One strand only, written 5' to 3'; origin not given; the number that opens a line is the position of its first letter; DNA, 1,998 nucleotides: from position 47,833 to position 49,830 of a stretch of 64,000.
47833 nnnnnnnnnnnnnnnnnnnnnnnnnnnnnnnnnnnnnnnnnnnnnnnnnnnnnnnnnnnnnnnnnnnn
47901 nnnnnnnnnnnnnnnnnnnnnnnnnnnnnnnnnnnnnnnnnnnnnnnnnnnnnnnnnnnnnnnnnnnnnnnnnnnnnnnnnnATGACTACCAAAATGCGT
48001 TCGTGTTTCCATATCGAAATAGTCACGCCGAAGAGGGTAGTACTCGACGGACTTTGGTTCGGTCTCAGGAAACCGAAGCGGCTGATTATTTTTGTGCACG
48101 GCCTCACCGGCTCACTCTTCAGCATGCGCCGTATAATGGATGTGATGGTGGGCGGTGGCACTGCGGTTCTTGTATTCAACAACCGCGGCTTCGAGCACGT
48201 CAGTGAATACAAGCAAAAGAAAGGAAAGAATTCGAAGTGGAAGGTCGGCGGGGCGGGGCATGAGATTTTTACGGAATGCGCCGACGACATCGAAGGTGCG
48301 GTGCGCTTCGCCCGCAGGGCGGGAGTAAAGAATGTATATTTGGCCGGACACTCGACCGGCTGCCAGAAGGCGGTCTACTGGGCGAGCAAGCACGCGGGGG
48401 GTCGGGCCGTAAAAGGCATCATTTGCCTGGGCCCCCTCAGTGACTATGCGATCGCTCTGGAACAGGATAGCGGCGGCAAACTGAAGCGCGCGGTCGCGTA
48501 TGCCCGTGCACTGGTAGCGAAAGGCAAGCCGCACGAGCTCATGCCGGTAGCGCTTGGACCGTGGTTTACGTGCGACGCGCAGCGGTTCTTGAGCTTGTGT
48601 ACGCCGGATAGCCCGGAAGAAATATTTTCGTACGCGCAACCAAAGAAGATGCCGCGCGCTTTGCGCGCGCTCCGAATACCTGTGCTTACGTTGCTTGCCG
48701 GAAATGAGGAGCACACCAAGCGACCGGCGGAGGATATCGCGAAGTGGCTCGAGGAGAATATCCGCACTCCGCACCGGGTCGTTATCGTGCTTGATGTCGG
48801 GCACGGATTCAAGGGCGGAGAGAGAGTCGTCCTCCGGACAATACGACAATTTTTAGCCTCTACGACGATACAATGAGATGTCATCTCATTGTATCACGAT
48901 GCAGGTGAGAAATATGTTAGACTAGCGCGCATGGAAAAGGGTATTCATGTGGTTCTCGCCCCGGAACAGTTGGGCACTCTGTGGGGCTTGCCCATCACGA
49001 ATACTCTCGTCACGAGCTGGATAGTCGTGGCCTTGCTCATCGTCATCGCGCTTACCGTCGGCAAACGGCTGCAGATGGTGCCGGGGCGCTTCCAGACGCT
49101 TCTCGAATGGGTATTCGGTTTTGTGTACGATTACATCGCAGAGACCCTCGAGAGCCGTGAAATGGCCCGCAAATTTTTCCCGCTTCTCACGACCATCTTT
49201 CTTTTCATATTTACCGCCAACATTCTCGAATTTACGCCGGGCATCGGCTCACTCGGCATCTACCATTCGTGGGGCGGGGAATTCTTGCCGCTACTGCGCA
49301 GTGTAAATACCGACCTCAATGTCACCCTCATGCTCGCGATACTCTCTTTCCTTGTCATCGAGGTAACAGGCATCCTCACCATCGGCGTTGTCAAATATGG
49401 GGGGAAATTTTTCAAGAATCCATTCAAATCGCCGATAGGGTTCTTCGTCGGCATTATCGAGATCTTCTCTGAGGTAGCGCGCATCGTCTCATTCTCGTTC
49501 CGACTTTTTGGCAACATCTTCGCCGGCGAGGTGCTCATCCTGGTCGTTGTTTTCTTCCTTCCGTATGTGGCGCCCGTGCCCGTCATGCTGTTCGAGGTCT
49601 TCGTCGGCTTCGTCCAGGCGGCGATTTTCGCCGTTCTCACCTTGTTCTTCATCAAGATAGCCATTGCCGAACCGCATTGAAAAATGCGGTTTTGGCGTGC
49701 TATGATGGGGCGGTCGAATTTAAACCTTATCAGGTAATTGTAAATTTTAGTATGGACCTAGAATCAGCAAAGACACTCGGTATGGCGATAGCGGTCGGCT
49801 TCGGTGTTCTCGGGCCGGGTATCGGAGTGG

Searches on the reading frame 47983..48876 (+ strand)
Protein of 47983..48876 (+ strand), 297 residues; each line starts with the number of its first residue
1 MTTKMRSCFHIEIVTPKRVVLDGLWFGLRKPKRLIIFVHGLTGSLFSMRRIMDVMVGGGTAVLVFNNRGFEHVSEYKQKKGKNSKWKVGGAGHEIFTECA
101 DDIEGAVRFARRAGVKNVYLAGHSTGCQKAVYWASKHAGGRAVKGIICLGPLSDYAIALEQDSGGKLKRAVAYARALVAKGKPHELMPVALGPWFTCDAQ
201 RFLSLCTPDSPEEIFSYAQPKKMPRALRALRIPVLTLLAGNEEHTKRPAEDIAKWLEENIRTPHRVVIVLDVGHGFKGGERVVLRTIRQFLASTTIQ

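Call 64: search_protein_families(library=pfam, proteins=[window:47983-48876:+], max_evalue=0.0001)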
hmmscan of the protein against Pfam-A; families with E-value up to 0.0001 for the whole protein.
window:47983-48876:+ (297 aa): 4 families
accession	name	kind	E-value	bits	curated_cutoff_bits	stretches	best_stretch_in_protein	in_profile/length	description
PF08538.16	DUF1749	-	2.1e-16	60.3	24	1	98-247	82-244/299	Protein of unknown function (DUF1749)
PF12146.15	Hydrolase_4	-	2.1e-11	44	27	1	30-159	2-117/239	Serine aminopeptidase, S33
PF00561.26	Abhydrolase_1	-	1.5e-10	41.6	25.8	1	34-183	2-133/245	alpha/beta hydrolase fold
PF12697.13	Abhydrolase_6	-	4.1e-08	34.6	26.3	1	35-274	1-204/217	Alpha/beta hydrolase family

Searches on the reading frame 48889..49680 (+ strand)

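Call 64: search_protein_families(library=pfam, proteins=[window:48889-49680:+], max_evalue=0.0001)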
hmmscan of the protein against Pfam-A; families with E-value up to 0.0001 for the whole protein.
window:48889-49680:+ (263 aa): 1 family
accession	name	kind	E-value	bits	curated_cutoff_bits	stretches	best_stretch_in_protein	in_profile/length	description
PF00119.25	ATP-synt_A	-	8.2e-44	150.5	33.9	1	41-256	2-217/217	ATP synthase A chain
